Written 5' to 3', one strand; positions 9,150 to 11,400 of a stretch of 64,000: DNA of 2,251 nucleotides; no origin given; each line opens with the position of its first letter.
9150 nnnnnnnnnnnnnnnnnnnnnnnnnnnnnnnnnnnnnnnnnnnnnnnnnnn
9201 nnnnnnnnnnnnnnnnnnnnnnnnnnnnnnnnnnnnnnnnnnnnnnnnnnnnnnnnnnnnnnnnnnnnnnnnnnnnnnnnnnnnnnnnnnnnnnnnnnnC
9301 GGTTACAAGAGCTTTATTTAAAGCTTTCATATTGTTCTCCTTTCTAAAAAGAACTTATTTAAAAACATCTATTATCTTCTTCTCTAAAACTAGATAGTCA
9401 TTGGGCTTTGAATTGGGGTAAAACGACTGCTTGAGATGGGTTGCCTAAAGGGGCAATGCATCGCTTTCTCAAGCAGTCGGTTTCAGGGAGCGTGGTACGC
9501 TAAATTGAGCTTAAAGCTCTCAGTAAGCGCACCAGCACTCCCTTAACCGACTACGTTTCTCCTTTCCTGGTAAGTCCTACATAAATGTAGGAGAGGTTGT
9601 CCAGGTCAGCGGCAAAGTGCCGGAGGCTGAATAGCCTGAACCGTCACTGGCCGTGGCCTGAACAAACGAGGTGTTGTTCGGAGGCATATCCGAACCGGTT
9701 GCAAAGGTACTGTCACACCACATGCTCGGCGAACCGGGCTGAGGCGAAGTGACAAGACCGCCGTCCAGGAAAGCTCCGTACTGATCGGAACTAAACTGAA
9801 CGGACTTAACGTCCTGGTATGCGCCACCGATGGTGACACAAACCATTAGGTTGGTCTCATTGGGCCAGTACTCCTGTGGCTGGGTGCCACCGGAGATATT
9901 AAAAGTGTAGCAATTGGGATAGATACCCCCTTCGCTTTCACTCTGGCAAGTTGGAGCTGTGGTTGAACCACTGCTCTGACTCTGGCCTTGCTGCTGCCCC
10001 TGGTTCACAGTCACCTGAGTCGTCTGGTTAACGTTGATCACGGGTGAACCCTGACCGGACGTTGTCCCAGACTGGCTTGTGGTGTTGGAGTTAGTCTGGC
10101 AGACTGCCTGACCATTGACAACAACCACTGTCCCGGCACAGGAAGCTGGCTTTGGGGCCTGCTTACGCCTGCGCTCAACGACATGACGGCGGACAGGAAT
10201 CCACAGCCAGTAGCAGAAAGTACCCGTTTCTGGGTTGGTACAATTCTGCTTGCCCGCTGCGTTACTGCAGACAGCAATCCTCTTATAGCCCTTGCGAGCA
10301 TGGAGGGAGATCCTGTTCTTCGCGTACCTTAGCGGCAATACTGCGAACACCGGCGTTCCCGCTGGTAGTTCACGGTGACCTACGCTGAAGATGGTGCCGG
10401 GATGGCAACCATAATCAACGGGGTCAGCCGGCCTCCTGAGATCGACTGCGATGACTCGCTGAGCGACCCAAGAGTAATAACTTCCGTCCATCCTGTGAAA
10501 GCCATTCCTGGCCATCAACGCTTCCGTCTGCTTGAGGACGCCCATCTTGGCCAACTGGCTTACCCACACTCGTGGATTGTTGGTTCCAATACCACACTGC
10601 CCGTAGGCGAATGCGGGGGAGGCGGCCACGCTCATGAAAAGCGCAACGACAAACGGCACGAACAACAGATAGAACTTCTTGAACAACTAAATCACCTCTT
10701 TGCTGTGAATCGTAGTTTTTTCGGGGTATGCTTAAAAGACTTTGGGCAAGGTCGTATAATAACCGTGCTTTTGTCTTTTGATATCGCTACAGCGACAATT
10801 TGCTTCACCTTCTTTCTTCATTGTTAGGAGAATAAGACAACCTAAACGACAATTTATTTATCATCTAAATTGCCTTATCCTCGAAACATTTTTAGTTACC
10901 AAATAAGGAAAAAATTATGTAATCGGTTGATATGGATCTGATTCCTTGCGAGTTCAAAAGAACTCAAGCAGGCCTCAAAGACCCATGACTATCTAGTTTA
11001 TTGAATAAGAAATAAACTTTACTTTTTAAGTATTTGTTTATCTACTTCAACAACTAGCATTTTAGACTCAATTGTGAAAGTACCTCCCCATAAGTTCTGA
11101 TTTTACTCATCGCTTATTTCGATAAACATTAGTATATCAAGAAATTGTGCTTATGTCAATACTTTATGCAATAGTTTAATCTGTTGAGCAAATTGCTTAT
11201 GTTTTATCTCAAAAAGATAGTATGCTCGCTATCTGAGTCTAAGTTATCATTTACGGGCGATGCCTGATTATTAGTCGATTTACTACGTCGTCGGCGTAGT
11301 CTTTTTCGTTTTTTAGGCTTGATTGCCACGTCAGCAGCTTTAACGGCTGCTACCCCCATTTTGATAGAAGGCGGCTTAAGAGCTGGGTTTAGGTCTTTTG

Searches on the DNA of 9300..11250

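Call 54: search_rna_families(source=window, start=9300, end=11250, threshold=evalue, max_evalue=10)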
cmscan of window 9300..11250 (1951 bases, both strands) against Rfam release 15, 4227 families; matches with E-value up to 10: 10.
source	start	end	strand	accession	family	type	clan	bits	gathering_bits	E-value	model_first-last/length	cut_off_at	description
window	10825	10938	-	RF01606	plasmodium_snoR31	Gene; snRNA; snoRNA; HACA-box;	-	23.8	60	2.5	1-145/145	no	small nucleolar RNA snoR31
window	10826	10882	-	RF03918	mir-4922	Gene; miRNA;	-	22.7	82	0.57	1-65/65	no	mir-4922 microRNA precursor family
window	10829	10881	-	RF03940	MIR9563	Gene; miRNA;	-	17.7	90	5.5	1-127/127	no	MIR9563 microRNA precursor family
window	10814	10897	-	RF00972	mir-651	Gene; miRNA;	-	16.9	106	6.8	1-86/86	no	mir-651 microRNA precursor family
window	9951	10008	+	RF01890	lincRNA-p21_2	Gene; lncRNA;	-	16.8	70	4.4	1-52/52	no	LincRNA-p21 conserved region 2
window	10960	10998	-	RF00202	snoR66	Gene; snRNA; snoRNA; CD-box;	-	16.2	43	6.5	1-76/76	no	Small nucleolar RNA R66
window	10077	10130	+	RF03471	mir-745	Gene; miRNA;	-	15.8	62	8.9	1-77/77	no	mir-745 microRNA precursor family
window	9713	9740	+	RF01116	Yfr1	Gene; sRNA;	-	15.5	38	6.5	26-57/59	no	Cyanobacterial functional RNA 1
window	10993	11057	-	RF02409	snoR125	Gene; snRNA; snoRNA; CD-box;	-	14.9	100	2.3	72-139/200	no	Small nucleolar RNA snoR125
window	9928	10028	+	RF01956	NEAT1_2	Gene; lncRNA;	-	13.8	60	7.2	1-116/116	no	Nuclear enriched abundant transcript 1 conserved region 2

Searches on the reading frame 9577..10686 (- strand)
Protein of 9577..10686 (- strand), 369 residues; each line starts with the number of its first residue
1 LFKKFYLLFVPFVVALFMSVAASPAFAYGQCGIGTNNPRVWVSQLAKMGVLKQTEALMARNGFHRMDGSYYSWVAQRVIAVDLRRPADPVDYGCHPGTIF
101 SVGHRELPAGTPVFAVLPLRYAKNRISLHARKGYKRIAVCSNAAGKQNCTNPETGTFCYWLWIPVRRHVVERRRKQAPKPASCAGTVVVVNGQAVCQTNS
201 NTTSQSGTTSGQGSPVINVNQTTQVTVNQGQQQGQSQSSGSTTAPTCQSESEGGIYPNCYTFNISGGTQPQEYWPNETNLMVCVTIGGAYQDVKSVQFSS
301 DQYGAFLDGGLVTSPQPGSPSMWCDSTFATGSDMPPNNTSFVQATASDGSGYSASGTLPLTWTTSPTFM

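Call 9: search_protein_families(library=pfam, proteins=[window:9577-10686:-], max_evalue=1)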
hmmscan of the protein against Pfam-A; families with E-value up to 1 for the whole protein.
window:9577-10686:- (369 aa): 0 families

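Call 10: search_protein_families(library=ncbifam, proteins=[window:9577-10686:-], max_evalue=1)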
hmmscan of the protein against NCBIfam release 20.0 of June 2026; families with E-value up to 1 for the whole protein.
window:9577-10686:- (369 aa): 0 families

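Call 11: find_homologous_proteins(query=window:9577-10686:-, max_evalue=0.001)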
Query window:9577-10686:- (369 aa): 4 proteins with E <= 0.001 among 3897 candidates.
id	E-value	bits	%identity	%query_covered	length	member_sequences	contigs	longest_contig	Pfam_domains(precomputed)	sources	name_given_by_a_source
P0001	9.2e-252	853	100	100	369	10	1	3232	-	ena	-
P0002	5.3e-60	222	59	48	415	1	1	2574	-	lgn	-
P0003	8.9e-11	60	28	58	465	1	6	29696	-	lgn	-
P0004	2.1e-5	42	80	3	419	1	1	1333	-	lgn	-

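Call 13: find_encoding_contigs(protein=P0001, flank=10000, max_places=10)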
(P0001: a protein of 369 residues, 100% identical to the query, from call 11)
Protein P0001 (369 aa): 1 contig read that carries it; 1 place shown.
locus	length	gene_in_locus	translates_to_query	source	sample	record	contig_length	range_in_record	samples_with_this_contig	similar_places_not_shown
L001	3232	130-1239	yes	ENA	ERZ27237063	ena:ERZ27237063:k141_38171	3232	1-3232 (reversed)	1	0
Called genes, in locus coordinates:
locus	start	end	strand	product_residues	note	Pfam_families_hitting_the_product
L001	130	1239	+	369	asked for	-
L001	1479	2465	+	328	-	-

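Call 15: find_encoding_contigs(protein=P0003, flank=10000, max_places=6)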
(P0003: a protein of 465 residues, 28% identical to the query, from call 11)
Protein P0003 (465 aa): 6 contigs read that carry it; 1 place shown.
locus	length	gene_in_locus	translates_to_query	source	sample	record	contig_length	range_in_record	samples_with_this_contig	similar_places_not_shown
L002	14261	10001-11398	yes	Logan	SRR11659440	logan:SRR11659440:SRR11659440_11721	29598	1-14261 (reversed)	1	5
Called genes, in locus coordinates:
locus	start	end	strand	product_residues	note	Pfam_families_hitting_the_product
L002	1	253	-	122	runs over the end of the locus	PF00072:Response_reg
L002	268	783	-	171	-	PF01862:PvlArgDC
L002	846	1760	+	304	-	PF00892:EamA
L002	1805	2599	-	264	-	-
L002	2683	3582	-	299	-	PF09924:LPG_synthase_C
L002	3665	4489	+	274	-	-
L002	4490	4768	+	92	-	-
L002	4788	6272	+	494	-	PF00512:HisKA, PF02518:HATPase_c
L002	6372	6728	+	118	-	PF18895:T4SS_pilin (weak)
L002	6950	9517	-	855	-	PF26449:DUF8128, PF02534:T4SS-DNA_transf (faint), PF01935:DUF87 (weak), PF10412:TrwB_AAD_bind (weak)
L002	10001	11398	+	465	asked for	-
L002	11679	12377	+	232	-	-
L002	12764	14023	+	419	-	-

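Call 16: find_encoding_contigs(protein=P0002, flank=10000, max_places=6)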
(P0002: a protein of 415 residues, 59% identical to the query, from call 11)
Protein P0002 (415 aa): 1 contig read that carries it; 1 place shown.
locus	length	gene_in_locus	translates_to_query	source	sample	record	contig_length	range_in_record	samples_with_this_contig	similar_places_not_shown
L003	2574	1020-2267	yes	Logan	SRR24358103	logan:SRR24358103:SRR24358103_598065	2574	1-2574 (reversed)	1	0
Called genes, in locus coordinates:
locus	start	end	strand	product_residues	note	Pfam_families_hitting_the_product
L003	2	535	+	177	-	?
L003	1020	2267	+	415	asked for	-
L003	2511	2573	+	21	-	?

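Call 17: find_encoding_contigs(protein=P0004, flank=10000, max_places=6)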
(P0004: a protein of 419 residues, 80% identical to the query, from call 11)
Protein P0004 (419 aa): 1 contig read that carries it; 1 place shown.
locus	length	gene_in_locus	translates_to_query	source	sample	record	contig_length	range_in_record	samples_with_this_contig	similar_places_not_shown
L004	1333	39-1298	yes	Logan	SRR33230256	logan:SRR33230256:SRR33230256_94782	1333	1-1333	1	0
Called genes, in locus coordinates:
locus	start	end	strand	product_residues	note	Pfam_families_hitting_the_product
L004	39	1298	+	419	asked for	-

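Call 62: search_protein_families(library=pfam, alignment_id=A5, max_evalue=0.01)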
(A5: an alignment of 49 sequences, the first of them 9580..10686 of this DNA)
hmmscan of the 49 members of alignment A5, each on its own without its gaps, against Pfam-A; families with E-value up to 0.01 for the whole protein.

A. member 1, window:9580-10686:- (369 aa): 0 families

B. families by the number of members that match (of 49 scanned): 7 families
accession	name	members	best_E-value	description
PF18911.6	PKD_4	3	6.7e-06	PKD domain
PF00801.26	PKD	3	5.2e-05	PKD domain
PF09832.14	DUF2059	2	0.0043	Uncharacterized protein conserved in bacteria (DUF2059)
PF17963.7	Big_9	1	6.6e-10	Bacterial Ig domain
PF17892.7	Cadherin_5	1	6.1e-06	Cadherin-like domain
PF13550.12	Phage-tail_3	1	0.001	Putative phage tail protein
PF15602.11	Imm71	1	0.0069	Immunity protein 71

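Call 72: predict_structure(alignment_id=A6)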
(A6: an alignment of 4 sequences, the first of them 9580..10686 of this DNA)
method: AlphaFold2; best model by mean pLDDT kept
length: 369 residues; sequences in the alignment: 4
mean_pLDDT: 41.2   pTM: 0.30
mean pLDDT of the five models: 41.2, 35.7, 35.0, 34.2, 33.4
residues with pLDDT >= 90: 0; 70-90: 24; 50-70: 56; < 50: 289
segments of 3 or more residues with pLDDT < 50: 1-4, 10-67, 91-104, 143-155, 168-184, 186-194, 196-369
pLDDT, mean of each block of 10 residues (from residue 1): 51 41 28 37 40 41 42 58 62 31 50 62 71 80 41 57 65 40 46 43 36 35 28 26 25 32 31 32 36 37 34 34 28 34 33 31 28
secondary structure, 60 per line:
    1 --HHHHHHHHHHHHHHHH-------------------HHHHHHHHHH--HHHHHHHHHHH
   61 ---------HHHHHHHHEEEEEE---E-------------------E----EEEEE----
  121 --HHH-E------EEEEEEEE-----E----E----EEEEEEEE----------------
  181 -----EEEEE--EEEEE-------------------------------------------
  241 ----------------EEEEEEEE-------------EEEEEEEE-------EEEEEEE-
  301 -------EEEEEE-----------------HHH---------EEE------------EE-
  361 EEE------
elements in order: H3-18 H38-47 H50-60 H70-77 E78-83 E112-116 E134-141 E157-164 E186-190 E193-197 E257-264 E278-285 E293-299 E308-313 E343-345 E361-363
